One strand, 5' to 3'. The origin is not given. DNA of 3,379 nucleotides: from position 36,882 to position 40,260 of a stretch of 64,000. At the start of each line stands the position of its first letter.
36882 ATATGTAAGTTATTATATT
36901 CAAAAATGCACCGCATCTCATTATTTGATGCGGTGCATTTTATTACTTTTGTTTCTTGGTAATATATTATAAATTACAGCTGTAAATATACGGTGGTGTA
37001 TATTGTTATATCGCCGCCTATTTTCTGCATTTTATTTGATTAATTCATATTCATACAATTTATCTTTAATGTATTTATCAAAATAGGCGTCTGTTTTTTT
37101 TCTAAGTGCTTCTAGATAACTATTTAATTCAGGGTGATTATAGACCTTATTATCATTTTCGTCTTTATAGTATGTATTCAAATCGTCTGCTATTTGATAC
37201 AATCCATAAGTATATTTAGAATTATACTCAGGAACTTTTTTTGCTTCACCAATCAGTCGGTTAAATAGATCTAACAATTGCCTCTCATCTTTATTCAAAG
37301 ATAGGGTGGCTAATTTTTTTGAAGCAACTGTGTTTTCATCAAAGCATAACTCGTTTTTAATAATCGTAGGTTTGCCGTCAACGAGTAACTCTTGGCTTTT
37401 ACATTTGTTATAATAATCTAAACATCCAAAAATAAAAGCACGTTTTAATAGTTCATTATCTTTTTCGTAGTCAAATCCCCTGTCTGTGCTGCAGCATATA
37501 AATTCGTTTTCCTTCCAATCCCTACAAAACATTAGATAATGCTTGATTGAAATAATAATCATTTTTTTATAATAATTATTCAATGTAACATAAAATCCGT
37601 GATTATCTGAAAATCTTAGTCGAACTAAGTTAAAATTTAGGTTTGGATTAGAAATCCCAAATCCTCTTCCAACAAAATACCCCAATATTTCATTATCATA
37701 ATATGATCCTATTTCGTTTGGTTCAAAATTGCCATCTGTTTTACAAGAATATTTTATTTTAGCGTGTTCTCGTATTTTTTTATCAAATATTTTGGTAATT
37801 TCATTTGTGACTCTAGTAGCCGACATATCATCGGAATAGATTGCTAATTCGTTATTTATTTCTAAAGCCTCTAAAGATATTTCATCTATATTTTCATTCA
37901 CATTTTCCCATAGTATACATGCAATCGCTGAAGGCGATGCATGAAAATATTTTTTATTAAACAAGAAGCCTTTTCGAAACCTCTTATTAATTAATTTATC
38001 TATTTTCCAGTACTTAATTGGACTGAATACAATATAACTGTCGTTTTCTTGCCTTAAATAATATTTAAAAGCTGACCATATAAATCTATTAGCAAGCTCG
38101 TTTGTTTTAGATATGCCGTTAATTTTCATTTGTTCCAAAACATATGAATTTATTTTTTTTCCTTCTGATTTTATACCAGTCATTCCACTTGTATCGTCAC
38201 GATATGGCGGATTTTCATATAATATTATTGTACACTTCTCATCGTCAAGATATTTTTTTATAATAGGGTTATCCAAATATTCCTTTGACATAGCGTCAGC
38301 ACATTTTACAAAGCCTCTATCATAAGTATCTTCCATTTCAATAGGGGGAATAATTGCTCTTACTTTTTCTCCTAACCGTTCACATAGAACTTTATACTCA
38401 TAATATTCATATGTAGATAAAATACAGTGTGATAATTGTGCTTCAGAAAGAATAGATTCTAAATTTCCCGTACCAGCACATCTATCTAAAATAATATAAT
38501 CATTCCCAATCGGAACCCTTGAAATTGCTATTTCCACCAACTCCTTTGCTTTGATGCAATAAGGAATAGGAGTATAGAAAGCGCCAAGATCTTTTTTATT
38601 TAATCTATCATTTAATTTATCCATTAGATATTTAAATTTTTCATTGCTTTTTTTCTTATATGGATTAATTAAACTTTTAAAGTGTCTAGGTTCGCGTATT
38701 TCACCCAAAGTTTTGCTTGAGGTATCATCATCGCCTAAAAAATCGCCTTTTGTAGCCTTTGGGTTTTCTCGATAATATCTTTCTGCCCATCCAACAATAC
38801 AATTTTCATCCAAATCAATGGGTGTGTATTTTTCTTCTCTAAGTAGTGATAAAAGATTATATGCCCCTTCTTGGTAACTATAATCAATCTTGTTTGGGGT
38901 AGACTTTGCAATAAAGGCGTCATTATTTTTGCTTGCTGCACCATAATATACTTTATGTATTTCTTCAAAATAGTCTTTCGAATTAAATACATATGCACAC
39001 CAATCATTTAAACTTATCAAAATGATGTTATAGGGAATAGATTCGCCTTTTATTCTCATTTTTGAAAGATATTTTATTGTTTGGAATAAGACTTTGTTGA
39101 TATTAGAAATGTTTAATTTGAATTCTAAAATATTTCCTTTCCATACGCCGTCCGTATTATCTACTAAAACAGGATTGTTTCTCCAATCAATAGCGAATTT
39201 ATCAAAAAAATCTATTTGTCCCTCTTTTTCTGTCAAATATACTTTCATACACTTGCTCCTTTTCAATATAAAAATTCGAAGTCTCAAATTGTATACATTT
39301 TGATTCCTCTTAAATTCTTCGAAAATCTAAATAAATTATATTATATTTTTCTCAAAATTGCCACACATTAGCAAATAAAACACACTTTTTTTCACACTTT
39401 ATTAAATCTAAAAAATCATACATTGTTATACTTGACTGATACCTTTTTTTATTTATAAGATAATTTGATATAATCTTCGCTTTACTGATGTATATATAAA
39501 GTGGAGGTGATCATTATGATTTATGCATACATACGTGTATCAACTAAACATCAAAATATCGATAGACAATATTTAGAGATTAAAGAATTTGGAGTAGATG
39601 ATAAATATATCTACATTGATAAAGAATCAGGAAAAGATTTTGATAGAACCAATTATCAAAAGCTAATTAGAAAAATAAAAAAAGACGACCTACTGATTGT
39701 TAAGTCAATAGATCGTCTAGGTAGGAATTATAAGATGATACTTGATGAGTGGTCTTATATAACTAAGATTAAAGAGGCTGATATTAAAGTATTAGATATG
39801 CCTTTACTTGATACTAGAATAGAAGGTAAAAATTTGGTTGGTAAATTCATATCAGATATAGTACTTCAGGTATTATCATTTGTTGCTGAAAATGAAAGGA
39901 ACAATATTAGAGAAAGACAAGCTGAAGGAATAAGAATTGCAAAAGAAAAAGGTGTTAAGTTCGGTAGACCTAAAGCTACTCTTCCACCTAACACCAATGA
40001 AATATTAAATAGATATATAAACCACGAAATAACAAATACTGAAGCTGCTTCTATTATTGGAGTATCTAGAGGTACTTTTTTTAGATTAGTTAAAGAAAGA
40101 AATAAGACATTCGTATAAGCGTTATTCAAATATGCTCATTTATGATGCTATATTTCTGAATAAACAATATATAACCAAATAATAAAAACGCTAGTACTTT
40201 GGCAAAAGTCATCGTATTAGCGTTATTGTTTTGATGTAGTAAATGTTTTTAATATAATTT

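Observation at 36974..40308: RM gene plus small serine recombinase bracketed by 50-bp direct repeats with nested dyads: candidate excisable defence cassette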

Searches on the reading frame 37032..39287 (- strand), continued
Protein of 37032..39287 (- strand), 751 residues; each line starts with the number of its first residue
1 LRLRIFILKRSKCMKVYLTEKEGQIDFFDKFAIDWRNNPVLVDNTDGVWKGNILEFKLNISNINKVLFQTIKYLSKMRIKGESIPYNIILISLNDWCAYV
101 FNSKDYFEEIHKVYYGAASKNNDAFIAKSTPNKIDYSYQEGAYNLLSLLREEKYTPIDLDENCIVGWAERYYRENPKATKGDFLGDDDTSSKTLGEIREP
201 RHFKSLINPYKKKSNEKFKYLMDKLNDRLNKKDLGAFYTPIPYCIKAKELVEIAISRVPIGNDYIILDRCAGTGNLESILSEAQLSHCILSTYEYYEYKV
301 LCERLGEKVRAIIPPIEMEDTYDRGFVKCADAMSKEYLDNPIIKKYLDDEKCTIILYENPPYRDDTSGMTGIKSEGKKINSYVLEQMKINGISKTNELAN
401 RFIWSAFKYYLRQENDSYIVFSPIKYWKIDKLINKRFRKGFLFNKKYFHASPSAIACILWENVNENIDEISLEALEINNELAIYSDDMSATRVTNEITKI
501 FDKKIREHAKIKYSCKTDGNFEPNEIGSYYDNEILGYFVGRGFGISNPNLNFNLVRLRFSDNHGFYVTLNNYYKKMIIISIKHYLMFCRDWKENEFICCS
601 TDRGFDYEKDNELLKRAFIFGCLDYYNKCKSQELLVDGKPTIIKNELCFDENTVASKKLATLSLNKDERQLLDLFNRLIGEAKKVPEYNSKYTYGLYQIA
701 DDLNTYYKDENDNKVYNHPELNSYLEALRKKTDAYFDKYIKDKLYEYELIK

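Call 62: fold_search(model_id=the predicted structure, library=pdb)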
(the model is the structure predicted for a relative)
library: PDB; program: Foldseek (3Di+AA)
matches with E <= 10: 1018; with E <= 0.001: 23
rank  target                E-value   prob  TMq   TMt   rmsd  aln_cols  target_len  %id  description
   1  3s1s                  1.8e-08  1.00  0.23  0.20  18.0       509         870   13  Characterization and crystal structure of the type IIG restriction endonuclease BpuSI (released 2011-07-13)
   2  5hr4_J                1.9e-07  1.00  0.24  0.24  20.8       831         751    9  Structure of Type IIL restriction-modification enzyme MmeI in complex with DNA has implications for engineering of new (released 2016-04-27)
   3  5hr4_C                2.7e-06  1.00  0.22  0.22  16.4       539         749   10  Structure of Type IIL restriction-modification enzyme MmeI in complex with DNA has implications for engineering of new (released 2016-04-27)
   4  2adm_A                9.6e-06  1.00  0.18  0.31   7.3       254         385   12  ADENINE-N6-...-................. TAQI (released 1997-01-27)
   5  1aqj_A                1.5e-05  1.00  0.19  0.33   8.1       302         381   10  STRUCTURE OF ADENINE-N6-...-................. TAQI (released 1997-02-12)
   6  2jg3_A                2.1e-05  1.00  0.19  0.33   6.9       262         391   11  MtaqI with BAZ (released 2007-08-07)
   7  3ufb                  2.4e-05  1.00  0.21  0.30   8.0       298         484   14  Crystal structure of a modification subunit of a putative type I restriction enzyme from Vibrio vulnificus YJ016 (released 2012-11-07)
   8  2f8l                  2.9e-05  1.00  0.21  0.42   7.6       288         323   12  Crystal structure of a putative class i s-adenosylmethionine-dependent methyltransferase (lmo1582) from listeria monocyt (released 2006-01-17)
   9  2ibs_A                3.0e-05  1.00  0.19  0.33   7.2       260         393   12  Crystal structure of the adenine-specific DNA methyltransferase M.TaqI complexed with the cofactor analog AETA and a 1 (released 2007-05-29)
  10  2ih5_A                3.4e-05  1.00  0.19  0.33   7.2       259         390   11  Crystal structure of the adenine-specific DNA methyltransferase M.TaqI complexed with the cofactor analog AETA and a 1 (released 2007-11-13)
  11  1aqi_A                3.6e-05  1.00  0.18  0.30   7.8       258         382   11  STRUCTURE OF ADENINE-N6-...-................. TAQI (released 1997-02-12)
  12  2okc_B                4.2e-05  1.00  0.22  0.35  12.1       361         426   12  Crystal structure of Type I restriction enzyme StySJI M protein (NP_813429.1) from Bacteroides thetaiotaomicron VPI-54 (released 2007-01-30)
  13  1aqj_B                6.6e-05  1.00  0.18  0.32   8.2       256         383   11  STRUCTURE OF ADENINE-N6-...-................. TAQI (released 1997-02-12)
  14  7qw5_A                1.1e-04  1.00  0.25  0.32  13.6       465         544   14  Adenine-specific DNA methyltransferase M.BseCI complexed with AdoHcy and cognate unmethylated DNA duplex (released 2023-01-25)
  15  7qw7_A                1.3e-04  1.00  0.22  0.28  13.9       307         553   13  Adenine-specific DNA methyltransferase M.BseCI complexed with AdoHcy and cognate fully methylated DNA duplex (released 2023-01-25)
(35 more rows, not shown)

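Call 65: search_protein_families(library=pfam, proteins=[L009:727-1377:+], max_evalue=0.00001)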
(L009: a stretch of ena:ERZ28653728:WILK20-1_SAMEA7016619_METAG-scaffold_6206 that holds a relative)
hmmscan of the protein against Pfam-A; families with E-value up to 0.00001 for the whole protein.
L009:727-1377:+ (216 aa): 0 families

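Call 95: find_encoding_contigs(protein=P0001, flank=3000, max_places=10)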
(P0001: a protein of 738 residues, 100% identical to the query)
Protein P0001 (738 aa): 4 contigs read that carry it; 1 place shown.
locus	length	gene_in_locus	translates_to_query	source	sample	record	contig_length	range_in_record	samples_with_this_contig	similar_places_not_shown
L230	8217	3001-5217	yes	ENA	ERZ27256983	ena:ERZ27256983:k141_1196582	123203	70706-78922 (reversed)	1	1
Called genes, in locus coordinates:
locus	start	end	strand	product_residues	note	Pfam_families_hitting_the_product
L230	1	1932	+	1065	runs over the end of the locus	-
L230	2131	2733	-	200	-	PF00239:Resolvase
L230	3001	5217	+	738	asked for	-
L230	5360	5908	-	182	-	-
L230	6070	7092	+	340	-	PF01073:3Beta_HSD, PF01370:Epimerase, PF02719:Polysacc_synt_2, PF04321:RmlD_sub_bind, PF13460:NAD_binding_10, PF16363:GDP_Man_Dehyd, PF07993:NAD_binding_4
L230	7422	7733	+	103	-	PF13463:HTH_27 (weak), PF13601:HTH_34 (weak), PF03551:PadR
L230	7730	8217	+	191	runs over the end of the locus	PF22564:HAAS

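Call 112: search_protein_representatives(alignment_id=A1)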
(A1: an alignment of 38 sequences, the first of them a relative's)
Query: 38 sequences, 742 profile positions. Proteins with E-value up to 0.001 (for the whole library): 882; up to 1e-10: 581; up to 1e-30: 280. The best 150 are listed.
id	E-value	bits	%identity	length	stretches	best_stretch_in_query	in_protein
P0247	0.0e+00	1149.3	-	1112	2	249-742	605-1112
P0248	0.0e+00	1044.7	-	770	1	2-742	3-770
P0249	3.0e-291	984.9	-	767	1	3-742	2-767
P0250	1.2e-266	903.5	-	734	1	26-742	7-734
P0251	1.9e-266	902.9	-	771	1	1-742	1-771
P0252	1.7e-257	873.3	-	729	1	2-742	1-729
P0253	3.3e-254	862.4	-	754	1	3-742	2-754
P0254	1.7e-248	843.5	-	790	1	3-742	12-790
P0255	1.4e-245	833.8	-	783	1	4-742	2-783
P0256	5.3e-245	832.0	-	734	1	36-742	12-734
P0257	4.6e-238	809.0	-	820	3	268-742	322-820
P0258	5.3e-238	808.8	-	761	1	1-742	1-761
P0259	1.3e-235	800.9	-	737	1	4-742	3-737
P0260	1.1e-234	797.8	-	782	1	4-742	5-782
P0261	3.0e-227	773.3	-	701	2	8-501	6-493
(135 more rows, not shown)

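Call 116: search_solved_structures(query=A1, max_evalue=1)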
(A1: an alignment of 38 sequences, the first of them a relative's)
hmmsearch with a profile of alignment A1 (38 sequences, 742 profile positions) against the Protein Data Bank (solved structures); distinct sequences matched with E-value up to 1: 1.
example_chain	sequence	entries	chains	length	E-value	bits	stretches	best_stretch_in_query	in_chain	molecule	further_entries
9uxb_A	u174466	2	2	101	0.51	12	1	660-712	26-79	Transcription activator BRG1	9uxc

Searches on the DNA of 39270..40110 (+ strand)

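Call 99: search_dna_similar(query=window:39270-40110:+, collection=plasmids, mode=distant, max_rows=12)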
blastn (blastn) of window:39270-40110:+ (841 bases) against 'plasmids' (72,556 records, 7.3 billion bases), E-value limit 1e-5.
Records with a match: 73; places in all: 73; records where one place covers at least 80% of the query: 0.
Best place of each record, by identity: 60-80% 73.
By first word of the organism name: Bacillus 61; Paraclostridium 7; Clostridium 2; Staphylococcus 2; Enterococcus 1.
By predicted mobility (MOB-suite, as given by PLSDB): non-mobilizable 38; conjugative 20; mobilizable 15.
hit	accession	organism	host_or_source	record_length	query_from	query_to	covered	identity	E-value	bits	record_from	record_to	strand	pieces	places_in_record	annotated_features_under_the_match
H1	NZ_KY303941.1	Enterococcus faecalis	fecal material of a Blue whale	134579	253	705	54%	67.5%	2e-28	134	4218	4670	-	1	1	recombinase family protein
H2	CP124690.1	Paraclostridium bifermentans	Whole organism,peat soil sample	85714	274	705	51%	64.9%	2e-14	89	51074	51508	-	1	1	none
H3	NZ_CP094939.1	Paraclostridium bifermentans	Homo sapiens,feces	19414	361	705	41%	67.8%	4e-23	117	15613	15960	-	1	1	recombinase family protein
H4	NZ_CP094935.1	Paraclostridium bifermentans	Homo sapiens,feces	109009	433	705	32%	68.1%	1e-16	96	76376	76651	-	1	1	recombinase family protein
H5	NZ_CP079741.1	Paraclostridium bifermentans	whole organism,soil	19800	433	705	32%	68.1%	4e-17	98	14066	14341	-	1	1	recombinase family protein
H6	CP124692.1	Paraclostridium bifermentans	Whole organism,peat soil sample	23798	433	705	32%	67.8%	2e-15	92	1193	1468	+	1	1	recombinase family protein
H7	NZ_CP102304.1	Clostridium perfringens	swine,mixed culture,fecal sample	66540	433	699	32%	68.8%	2e-15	92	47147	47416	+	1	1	recombinase family protein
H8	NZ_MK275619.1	Clostridium perfringens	neonatal piglet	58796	433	699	32%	68.8%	2e-15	92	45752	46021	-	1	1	recombinase family protein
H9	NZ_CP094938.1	Paraclostridium bifermentans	Homo sapiens,feces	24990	433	700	32%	66.3%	7e-8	67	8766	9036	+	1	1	recombinase family protein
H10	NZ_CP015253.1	Bacillus thuringiensis Bt18247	Caenorhabditis elegans,whole organism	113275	436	695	31%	66.8%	6e-9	71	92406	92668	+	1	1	recombinase family protein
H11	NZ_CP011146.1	Bacillus cereus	fried eel (fish)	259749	436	695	31%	66.5%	5e-10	74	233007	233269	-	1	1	recombinase family protein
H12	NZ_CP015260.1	Bacillus wiedmannii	Caenorhabditis elegans,whole organism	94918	436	695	31%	66.4%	7e-8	66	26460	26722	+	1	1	recombinase family protein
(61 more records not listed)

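Call 100: search_dna_similar(query=window:39270-40110:+, collection=phages, mode=distant, max_rows=12)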
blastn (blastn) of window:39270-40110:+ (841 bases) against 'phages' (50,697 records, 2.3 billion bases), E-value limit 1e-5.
Records with a match: 1; places in all: 1; records where one place covers at least 80% of the query: 0.
Best place of each record, by identity: 60-80% 1.
By first word of the organism name: Bacteriophage 1.
By host as written in the record: - 1.
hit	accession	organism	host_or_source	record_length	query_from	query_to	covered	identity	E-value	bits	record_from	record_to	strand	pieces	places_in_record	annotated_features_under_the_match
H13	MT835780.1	Bacteriophage sp.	human fecal samples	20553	250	701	54%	66.5%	4e-18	100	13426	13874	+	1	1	record has no annotation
